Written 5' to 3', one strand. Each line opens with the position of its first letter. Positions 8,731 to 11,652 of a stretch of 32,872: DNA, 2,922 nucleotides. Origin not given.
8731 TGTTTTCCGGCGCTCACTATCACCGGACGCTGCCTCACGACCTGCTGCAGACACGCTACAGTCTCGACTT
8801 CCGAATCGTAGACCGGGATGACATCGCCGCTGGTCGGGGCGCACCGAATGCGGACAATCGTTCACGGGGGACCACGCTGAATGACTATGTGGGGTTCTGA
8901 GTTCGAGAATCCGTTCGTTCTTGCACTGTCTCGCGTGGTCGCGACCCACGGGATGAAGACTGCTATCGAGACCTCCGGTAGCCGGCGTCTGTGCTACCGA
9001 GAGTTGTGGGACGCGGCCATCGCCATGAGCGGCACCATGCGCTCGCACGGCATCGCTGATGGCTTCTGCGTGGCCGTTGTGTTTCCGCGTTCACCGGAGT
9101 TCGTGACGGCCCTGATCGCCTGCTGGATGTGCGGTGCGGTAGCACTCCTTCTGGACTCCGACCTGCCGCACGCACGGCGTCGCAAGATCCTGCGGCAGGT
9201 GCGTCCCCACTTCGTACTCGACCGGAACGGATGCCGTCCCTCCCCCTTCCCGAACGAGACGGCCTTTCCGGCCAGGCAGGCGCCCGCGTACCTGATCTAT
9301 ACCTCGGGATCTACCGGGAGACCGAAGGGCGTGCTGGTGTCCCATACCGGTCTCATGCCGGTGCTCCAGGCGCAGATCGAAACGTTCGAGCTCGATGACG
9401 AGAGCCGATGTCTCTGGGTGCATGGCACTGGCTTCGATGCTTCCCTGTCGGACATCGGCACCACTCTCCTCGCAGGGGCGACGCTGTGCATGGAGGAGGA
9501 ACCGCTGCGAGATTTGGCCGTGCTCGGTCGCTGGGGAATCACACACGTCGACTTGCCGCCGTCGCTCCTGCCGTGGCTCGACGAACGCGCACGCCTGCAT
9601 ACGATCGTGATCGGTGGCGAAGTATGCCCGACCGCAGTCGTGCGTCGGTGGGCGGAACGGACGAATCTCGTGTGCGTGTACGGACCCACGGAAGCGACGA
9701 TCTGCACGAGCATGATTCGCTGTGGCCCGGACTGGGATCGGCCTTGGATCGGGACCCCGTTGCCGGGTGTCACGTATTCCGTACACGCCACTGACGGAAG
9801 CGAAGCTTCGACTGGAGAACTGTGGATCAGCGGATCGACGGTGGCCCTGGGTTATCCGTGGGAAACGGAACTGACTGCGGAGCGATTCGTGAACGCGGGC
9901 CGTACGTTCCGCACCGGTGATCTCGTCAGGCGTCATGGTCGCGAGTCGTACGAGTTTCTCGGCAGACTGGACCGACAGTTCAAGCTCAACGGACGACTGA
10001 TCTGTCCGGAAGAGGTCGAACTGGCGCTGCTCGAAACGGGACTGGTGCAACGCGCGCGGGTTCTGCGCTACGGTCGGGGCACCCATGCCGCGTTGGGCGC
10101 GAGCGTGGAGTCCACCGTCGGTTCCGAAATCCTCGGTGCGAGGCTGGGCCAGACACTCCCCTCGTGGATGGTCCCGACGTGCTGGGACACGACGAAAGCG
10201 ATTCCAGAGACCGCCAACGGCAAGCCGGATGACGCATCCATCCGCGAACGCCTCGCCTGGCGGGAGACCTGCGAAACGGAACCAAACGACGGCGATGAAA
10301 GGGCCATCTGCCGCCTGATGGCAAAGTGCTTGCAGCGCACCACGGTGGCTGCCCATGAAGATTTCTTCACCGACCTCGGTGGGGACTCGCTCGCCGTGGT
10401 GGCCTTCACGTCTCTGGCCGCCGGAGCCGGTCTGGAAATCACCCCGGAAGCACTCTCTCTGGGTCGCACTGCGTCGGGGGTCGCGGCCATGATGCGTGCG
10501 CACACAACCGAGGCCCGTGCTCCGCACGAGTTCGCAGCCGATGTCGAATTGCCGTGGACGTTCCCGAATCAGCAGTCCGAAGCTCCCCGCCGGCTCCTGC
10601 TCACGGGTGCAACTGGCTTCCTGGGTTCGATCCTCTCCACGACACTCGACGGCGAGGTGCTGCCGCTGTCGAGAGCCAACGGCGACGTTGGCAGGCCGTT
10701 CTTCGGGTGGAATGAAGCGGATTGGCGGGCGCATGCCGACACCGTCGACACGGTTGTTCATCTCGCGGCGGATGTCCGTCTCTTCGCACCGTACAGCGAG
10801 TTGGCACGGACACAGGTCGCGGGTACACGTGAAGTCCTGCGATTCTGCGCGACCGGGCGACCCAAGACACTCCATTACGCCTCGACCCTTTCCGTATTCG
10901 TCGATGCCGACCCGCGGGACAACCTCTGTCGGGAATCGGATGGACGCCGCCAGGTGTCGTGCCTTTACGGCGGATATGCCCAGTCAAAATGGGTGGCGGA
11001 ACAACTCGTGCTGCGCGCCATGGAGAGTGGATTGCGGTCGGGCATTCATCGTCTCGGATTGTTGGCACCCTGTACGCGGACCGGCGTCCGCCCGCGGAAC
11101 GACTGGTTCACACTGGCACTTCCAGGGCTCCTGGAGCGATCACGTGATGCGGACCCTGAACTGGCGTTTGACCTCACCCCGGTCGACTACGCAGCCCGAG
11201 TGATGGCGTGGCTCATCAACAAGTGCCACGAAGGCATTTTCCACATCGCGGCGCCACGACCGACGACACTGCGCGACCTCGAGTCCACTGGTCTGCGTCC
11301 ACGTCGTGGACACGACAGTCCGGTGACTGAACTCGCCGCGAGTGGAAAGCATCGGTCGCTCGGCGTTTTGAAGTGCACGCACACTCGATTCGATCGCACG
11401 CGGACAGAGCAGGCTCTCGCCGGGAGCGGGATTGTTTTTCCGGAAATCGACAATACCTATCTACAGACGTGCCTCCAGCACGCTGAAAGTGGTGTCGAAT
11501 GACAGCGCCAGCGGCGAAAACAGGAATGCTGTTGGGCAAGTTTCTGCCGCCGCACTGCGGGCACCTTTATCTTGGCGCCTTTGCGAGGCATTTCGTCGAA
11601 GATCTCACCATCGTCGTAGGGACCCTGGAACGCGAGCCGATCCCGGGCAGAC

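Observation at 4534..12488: Compact, translationally coupled 6-gene cassette: ADH, AsnB-like, MTase, PhyH-like, NRPS-like A-T-R and HTH-less NadR, probably an uncharacterised small-molecule pathway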

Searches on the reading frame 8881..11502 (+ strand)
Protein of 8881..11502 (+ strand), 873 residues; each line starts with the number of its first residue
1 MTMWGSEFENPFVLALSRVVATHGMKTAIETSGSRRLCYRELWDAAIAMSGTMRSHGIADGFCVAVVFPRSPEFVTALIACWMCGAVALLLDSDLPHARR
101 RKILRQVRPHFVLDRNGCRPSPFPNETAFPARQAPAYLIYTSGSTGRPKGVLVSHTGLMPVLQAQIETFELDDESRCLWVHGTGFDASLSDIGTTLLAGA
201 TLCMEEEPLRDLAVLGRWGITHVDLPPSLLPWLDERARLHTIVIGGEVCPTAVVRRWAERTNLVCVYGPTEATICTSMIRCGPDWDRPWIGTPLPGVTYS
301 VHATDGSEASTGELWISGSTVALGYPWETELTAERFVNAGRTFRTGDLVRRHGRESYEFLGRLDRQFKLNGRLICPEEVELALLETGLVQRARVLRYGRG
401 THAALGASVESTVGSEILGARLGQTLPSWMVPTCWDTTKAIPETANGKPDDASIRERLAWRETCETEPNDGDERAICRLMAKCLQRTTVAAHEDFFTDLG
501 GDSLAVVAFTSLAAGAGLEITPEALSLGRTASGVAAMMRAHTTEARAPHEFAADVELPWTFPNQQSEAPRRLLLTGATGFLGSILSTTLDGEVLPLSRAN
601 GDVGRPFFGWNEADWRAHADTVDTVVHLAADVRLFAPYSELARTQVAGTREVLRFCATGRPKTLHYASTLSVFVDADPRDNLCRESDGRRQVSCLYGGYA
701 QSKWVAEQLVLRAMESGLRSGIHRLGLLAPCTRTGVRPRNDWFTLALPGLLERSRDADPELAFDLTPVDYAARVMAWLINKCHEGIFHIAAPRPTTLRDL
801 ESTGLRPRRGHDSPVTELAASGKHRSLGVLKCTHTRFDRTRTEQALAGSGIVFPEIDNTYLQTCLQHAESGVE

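Call 3: search_protein_families(library=pfam, proteins=[window:8881-11502:+], max_evalue=0.01)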
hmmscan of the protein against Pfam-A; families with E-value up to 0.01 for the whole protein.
window:8881-11502:+ (873 aa): 6 families
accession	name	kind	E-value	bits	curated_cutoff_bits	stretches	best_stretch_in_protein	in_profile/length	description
PF00501.34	AMP-binding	-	1.1e-55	189.4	29.9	1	18-325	3-383/384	AMP-binding enzyme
PF07993.18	NAD_binding_4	-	1e-34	120.3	20.1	1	600-775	67-258/258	Male sterility protein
PF01073.25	3Beta_HSD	-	9.5e-09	35.1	22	1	616-722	61-169/280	3-beta hydroxysteroid dehydrogenase/isomerase family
PF01370.27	Epimerase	-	1e-08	35.3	20.9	1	573-721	2-165/240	NAD dependent epimerase/dehydratase family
PF00550.31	PP-binding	-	1.2e-05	25.9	20.8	1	475-536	2-65/67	Phosphopantetheine attachment site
PF04321.23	RmlD_sub_bind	-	0.00069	19.2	27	1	571-715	2-141/287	RmlD substrate binding domain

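Call 5: search_protein_families(library=ncbifam, proteins=[window:8881-11502:+], max_evalue=0.01)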
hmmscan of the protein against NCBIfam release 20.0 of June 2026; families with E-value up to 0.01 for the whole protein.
window:8881-11502:+ (873 aa): 104 families (the best 25 are shown)
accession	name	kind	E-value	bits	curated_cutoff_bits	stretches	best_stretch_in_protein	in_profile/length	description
NF038078.1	NRPS_MxcG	equivalog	8.4e-97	324.9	2300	2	26-588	472-1101/1442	myxochelin non-ribosomal peptide synthetase MxcG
TIGR01733.1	AA-adenyl-dom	subfamily_domain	2.2e-78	263.9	317.4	1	39-393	2-408/409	amino acid adenylation domain-containing protein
NF047350.1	aureusi_NRPS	equivalog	2.6e-72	243.5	2500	2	16-591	1440-2049/2373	aureusimine non-ribosomal peptide synthetase AusA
NF004282.0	PRK05691.1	subfamily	3.8e-54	182.5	4090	1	15-508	1136-1674/4334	non-ribosomal peptide synthase/polyketide synthase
TIGR01746.1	Thioester-redct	subfamily_domain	1.3e-46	159.5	213.35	1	599-794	66-265/371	thioester reductase domain-containing protein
NF041592.1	carboxyl_red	equivalog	2.9e-39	134.5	1300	4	600-724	838-968/1160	carboxylic acid reductase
NF041803.1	NRPS_SolG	exception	4.1e-39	133.9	2200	2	134-509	711-1126/1163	solanimycin non-ribosomal peptide synthetase SolG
NF007605.2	PRK10252.1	equivalog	5.6e-39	133.4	2400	1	16-580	456-1077/1292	enterobactin non-ribosomal peptide synthetase EntF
TIGR03098.1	ligase_PEP_1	hypoth_equivalog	8.2e-38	130.1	592.35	2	133-455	163-515/517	acyl-CoA ligase (AMP-forming), exosortase A system-associated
TIGR03443.1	alpha_am_amid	equivalog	2.4e-37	127.9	1030.1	2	599-776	1040-1228/1390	L-aminoadipate-semialdehyde dehydrogenase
NF003417.0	PRK04813.1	subfamily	7.5e-36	123.7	476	2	237-456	261-501/505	D-alanine--poly(phosphoribitol) ligase subunit DltA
TIGR01734.1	D-ala-DACP-lig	equivalog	7e-35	120.5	559.85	1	20-456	10-500/504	D-alanine--poly(phosphoribitol) ligase subunit DltA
NF004837.0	PRK06187.1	subfamily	1e-32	113.1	476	2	132-460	169-524/531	long-chain-fatty-acid--CoA ligase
TIGR01923.1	menE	equivalog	4.5e-28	98.3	330.15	1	39-448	2-436/442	o-succinylbenzoate--CoA ligase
NF004511.1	PRK05852.1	equivalog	3.7e-26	91.9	650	2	262-458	301-504/505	FadD7 family fatty acid--CoA ligase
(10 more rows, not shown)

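Call 8: find_homologous_proteins(query=window:8881-11499:+, max_evalue=1e-20)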
Query window:8881-11499:+ (873 aa): 7042 proteins with E <= 1e-20 among 8000 candidates; the best 120 are listed.
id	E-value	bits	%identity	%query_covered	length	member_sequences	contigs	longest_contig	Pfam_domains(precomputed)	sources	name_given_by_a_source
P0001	0.0e+0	1908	94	100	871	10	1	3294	PF00550.32,PF01073.26,PF00501.35,PF07993.19,PF01370.28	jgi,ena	jgi:acyl-CoA synthetase (AMP-forming)/AMP-acid ligase II/nucleoside-diphosphate-sugar epimerase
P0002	0.0e+0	1169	62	99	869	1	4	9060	PF00550.32,PF01073.26,PF00501.35,PF13193.13,PF07993.19,PF01370.28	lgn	-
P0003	0.0e+0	1028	57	98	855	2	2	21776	PF04321.24,PF00550.32,PF01073.26,PF00501.35,PF07993.19,PF01370.28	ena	-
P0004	2.0e-293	994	55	98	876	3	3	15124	PF04321.24,PF00550.32,PF01073.26,PF00501.35,PF07993.19,PF01370.28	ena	-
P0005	4.0e-293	993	55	98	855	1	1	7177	PF04321.24,PF00550.32,PF01073.26,PF00501.35,PF07993.19,PF01370.28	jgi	jgi:acyl-CoA synthetase (AMP-forming)/AMP-acid ligase II/nucleoside-diphosphate-sugar epimerase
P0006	1.5e-291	988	54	99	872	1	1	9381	PF04321.24,PF00550.32,PF01073.26,PF00501.35,PF07993.19,PF01370.28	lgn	-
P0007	7.0e-291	986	55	98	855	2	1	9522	PF04321.24,PF00550.32,PF01073.26,PF00501.35,PF07993.19,PF01370.28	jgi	-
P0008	1.0e-286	972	55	98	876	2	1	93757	PF04321.24,PF00550.32,PF01073.26,PF00501.35,PF07993.19,PF01370.28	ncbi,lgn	ncbi:MAG: AMP-binding protein [Propionivibrio sp.]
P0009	2.3e-285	967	53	99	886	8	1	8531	PF04321.24,PF00550.32,PF01073.26,PF00501.35,PF07993.19,PF01370.28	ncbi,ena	-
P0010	2.7e-284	964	53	99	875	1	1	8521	PF04321.24,PF00550.32,PF01073.26,PF00501.35,PF07993.19,PF01370.28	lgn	-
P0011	1.1e-281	955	53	98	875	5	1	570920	PF04321.24,PF00550.32,PF01073.26,PF00501.35,PF07993.19,PF01370.28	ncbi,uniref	ncbi:AMP-binding protein [Prosthecobacter sp.]|uniref:AMP-binding protein n=1 Tax=Prosthecobacter sp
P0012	1.6e-280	951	54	98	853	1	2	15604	PF04321.24,PF00550.32,PF01073.26,PF00501.35,PF07993.19,PF01370.28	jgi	jgi:amino acid adenylation domain-containing protein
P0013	1.3e-278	945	54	99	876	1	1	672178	PF00550.32,PF01073.26,PF00501.35,PF07993.19,PF01370.28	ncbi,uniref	ncbi:AMP-binding protein [Prosthecobacter sp.]|uniref:AMP-binding protein n=1 Tax=Prosthecobacter sp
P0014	1.9e-277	941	53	98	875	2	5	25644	PF04321.24,PF01073.26,PF00501.35,PF07993.19,PF01370.28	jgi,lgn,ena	-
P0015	2.9e-243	828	50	98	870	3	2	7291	PF04321.24,PF00550.32,PF01073.26,PF00501.35,PF07993.19,PF01370.28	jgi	jgi:thioester reductase-like protein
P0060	1.7e-136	475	35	93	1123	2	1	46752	PF00550.32,PF00501.35,PF13193.13,PF07993.19,PF13521.13,PF01370.28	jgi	jgi:amino acid adenylation domain-containing protein/thioester reductase-like protein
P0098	3.5e-133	464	34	99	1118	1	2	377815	PF00550.32,PF00501.35,PF13193.13,PF07993.19,PF13521.13,PF01370.28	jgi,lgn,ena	-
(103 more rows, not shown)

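Call 10: find_encoding_contigs(protein=P0011, flank=10000, max_places=2)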
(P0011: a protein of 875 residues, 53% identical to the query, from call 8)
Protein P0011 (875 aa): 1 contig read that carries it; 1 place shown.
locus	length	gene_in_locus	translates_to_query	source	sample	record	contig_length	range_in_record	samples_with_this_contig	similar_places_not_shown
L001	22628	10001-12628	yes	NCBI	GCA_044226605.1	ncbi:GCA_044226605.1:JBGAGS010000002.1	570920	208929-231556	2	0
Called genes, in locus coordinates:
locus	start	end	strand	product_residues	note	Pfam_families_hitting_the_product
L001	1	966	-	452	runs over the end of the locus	PF19295:SufBD_N, PF01458:SUFBD_core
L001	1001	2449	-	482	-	PF19295:SufBD_N, PF01458:SUFBD_core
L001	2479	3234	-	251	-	PF00005:ABC_tran, PF02463:SMC_N (faint)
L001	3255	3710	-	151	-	PF01475:FUR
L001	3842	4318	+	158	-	PF12973:Cupin_7 (faint), PF00190:Cupin_1 (weak), PF02311:AraC_binding (weak), PF07883:Cupin_2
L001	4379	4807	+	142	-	PF13442:Cytochrome_CBB3 (weak)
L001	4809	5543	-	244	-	PF06210:DUF1003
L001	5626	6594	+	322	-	PF08240:ADH_N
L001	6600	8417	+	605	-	PF13522:GATase_6, PF13537:GATase_7, PF00733:Asn_synthase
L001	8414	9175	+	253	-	PF13489:Methyltransf_23 (weak), PF13847:Methyltransf_31 (weak), PF13649:Methyltransf_25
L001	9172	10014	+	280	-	-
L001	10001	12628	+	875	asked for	PF00501:AMP-binding, PF00550:PP-binding, PF01370:Epimerase, PF04321:RmlD_sub_bind, PF01073:3Beta_HSD, PF07993:NAD_binding_4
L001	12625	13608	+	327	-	PF13521:AAA_28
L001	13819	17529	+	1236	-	PF00270:DEAD, PF00271:Helicase_C, PF21010:HA2_C (weak), PF07717:OB_NTP_bind, PF11898:DUF3418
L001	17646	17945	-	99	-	-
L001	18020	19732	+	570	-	PF07969:Amidohydro_3, PF01979:Amidohydro_1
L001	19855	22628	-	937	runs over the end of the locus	PF13476:AAA_23, PF13555:AAA_29, PF13558:SbcC_Walker_B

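Call 11: find_encoding_contigs(protein=P0008, flank=10000, max_places=2)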
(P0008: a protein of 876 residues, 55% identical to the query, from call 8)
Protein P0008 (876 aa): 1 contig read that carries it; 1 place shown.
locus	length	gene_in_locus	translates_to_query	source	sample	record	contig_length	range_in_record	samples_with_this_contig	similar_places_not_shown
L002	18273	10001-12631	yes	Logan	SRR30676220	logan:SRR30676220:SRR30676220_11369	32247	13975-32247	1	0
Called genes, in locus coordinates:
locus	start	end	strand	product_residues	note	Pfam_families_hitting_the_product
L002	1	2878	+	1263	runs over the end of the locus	PF00580:UvrD-helicase, PF13245:AAA_19 (faint), PF13361:UvrD_C, PF13538:UvrD_C_2 (faint), PF12705:PDDEXK_1 (weak)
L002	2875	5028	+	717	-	PF21185:RecD_N, PF05127:NAT10_TcmA_helicase (weak), PF13086:AAA_11 (weak), PF13245:AAA_19, PF13401:AAA_22 (weak), PF13604:AAA_30, PF18335:SH3_13, PF13538:UvrD_C_2, +1 more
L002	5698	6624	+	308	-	PF08240:ADH_N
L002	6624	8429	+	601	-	PF13522:GATase_6, PF13537:GATase_7, PF00733:Asn_synthase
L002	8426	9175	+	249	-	PF01209:Ubie_methyltran (faint), PF13489:Methyltransf_23 (weak), PF08241:Methyltransf_11 (faint), PF13649:Methyltransf_25, PF13847:Methyltransf_31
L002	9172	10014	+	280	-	-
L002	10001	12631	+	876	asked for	PF00501:AMP-binding, PF00550:PP-binding, PF01073:3Beta_HSD, PF01370:Epimerase, PF04321:RmlD_sub_bind (weak), PF07993:NAD_binding_4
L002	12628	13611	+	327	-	PF13521:AAA_28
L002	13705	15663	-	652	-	PF03235:GmrSD_N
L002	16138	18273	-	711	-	?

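Call 12: find_encoding_contigs(protein=P0098, flank=10000, max_places=2)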
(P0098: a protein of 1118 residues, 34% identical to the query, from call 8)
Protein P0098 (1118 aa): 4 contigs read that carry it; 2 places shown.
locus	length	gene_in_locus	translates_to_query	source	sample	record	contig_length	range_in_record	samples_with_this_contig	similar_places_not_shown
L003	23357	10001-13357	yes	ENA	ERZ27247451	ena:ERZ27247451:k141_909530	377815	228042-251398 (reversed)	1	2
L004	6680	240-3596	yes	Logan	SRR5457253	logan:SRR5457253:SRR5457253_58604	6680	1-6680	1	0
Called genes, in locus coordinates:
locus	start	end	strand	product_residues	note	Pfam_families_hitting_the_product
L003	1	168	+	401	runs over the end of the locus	PF00291:PALP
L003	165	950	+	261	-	PF00290:Trp_syntA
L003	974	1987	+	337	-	PF25917:BSH_RND (weak), PF25973:BSH_CzcB, PF25997:BSH_YhbJ (faint), PF25954:Beta-barrel_RND_2, PF25990:Beta-barrel_YknX (weak), PF25989:YknX_C (weak)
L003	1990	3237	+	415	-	PF12704:MacB_PCD, PF02687:FtsX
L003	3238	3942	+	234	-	PF00005:ABC_tran, PF02463:SMC_N (faint), PF13304:AAA_21 (faint)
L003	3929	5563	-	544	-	-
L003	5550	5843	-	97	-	-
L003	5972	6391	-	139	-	PF02566:OsmC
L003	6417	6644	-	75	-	-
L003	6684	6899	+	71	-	-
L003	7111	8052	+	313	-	PF08240:ADH_N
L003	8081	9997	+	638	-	PF13522:GATase_6, PF13537:GATase_7, PF12481:DUF3700 (weak), PF00733:Asn_synthase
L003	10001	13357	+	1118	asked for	PF00501:AMP-binding, PF13193:AMP-binding_C, PF00550:PP-binding (weak), PF01370:Epimerase, PF07993:NAD_binding_4, PF13521:AAA_28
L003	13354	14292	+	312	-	-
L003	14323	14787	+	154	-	PF14436:EndoU_bacteria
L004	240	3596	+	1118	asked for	PF00501:AMP-binding, PF13193:AMP-binding_C, PF00550:PP-binding (weak), PF01370:Epimerase, PF07993:NAD_binding_4, PF13521:AAA_28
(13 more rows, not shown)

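Call 13: find_encoding_contigs(protein=P0060, flank=10000, max_places=2)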
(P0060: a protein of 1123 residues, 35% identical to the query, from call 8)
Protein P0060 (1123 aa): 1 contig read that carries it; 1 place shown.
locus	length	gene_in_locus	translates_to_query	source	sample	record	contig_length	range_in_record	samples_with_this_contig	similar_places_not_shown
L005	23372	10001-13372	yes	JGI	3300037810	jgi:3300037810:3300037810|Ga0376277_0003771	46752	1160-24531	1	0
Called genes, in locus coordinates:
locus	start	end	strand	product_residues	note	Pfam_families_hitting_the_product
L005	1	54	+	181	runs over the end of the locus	PF00281:Ribosomal_L5, PF00673:Ribosomal_L5_C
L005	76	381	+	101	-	PF00253:Ribosomal_S14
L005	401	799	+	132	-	PF00410:Ribosomal_S8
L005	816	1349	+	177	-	PF00347:Ribosomal_L6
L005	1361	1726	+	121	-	PF00861:Ribosomal_L18p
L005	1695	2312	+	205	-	PF00333:Ribosomal_S5, PF03719:Ribosomal_S5_C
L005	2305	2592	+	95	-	PF00327:Ribosomal_L30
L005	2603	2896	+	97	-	-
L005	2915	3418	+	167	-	PF00828:Ribosomal_L27A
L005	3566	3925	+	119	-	-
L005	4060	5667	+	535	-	PF03255:ACCA, PF01039:Carboxyl_trans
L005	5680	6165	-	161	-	PF00583:Acetyltransf_1, PF13302:Acetyltransf_3, PF13420:Acetyltransf_4 (weak), PF13527:Acetyltransf_9, PF13673:Acetyltransf_10, PF12746:GNAT_acetyltran (faint), PF13508:Acetyltransf_7, PF08445:FR47 (weak)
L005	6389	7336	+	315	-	PF08240:ADH_N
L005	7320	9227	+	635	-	PF13522:GATase_6, PF13537:GATase_7, PF12481:DUF3700 (faint), PF00733:Asn_synthase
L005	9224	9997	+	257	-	PF13489:Methyltransf_23 (weak), PF05175:MTS (weak), PF13649:Methyltransf_25, PF13847:Methyltransf_31, PF08241:Methyltransf_11 (faint)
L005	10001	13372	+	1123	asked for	PF00501:AMP-binding, PF13193:AMP-binding_C, PF00550:PP-binding (weak), PF01370:Epimerase, PF07993:NAD_binding_4, PF13521:AAA_28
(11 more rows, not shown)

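Call 16: search_protein_families(library=padloc, proteins=[window:8881-11502:+], max_evalue=0.01)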
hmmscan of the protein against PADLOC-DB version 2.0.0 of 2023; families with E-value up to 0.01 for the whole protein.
window:8881-11502:+ (873 aa): 0 families

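Call 24: search_solved_structures(query=window:8881-11499:+, max_evalue=1e-20)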
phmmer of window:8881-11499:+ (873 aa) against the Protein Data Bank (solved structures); distinct sequences matched with E-value up to 1e-20: 72 (the best 60 are shown).
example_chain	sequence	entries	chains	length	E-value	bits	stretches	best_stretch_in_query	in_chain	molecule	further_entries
6mfz_A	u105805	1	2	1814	5.3e-76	259.7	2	24-507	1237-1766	Linear gramicidin synthase subunit A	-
9be3_A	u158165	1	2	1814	5.7e-76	259.6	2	24-507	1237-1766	Linear gramicidin synthase subunit A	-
9meh_A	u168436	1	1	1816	5.7e-76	259.6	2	24-507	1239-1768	Linear gramicidin synthase subunit A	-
9be4_A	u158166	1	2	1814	2.2e-75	257.6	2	24-507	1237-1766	Linear gramicidin synthase subunit A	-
6mfy_A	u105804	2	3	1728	1.4e-73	251.7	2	24-454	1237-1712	Linear gramicidin synthase subunit A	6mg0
5u89_A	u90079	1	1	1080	1.4e-49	172.2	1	35-562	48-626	Amino acid adenylation domain protein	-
8xjz_C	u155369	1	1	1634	8.7e-43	149.8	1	15-448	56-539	Peptide synthetase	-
7emy_A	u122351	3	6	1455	1.8e-41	145.5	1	35-408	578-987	Dihydroaeruginoic acid synthetase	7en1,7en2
7ly4_E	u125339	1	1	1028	2.1e-41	145.2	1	37-511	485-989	BmdB, bacillamide NRPS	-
7ly7_A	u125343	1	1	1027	2.1e-41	145.2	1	37-511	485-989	BmdB, Bacillamide NRPS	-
6ea3_B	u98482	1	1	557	3.2e-41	144.6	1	121-449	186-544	adenylation domain of Fuscachelin synthetase component H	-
4zxh_A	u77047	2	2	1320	3.7e-38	134.5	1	27-533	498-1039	ABBFA_003403 | Tyrocidine synthetase 3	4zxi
8jbr_A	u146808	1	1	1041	1.4e-37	132.6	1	125-526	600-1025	McyA protein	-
9bfd_A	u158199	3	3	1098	2.3e-37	131.9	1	135-538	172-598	Tyrocidine synthase 1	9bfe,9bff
9bfd_B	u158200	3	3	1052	3e-37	131.5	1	33-510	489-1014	Tyrocidine synthase 2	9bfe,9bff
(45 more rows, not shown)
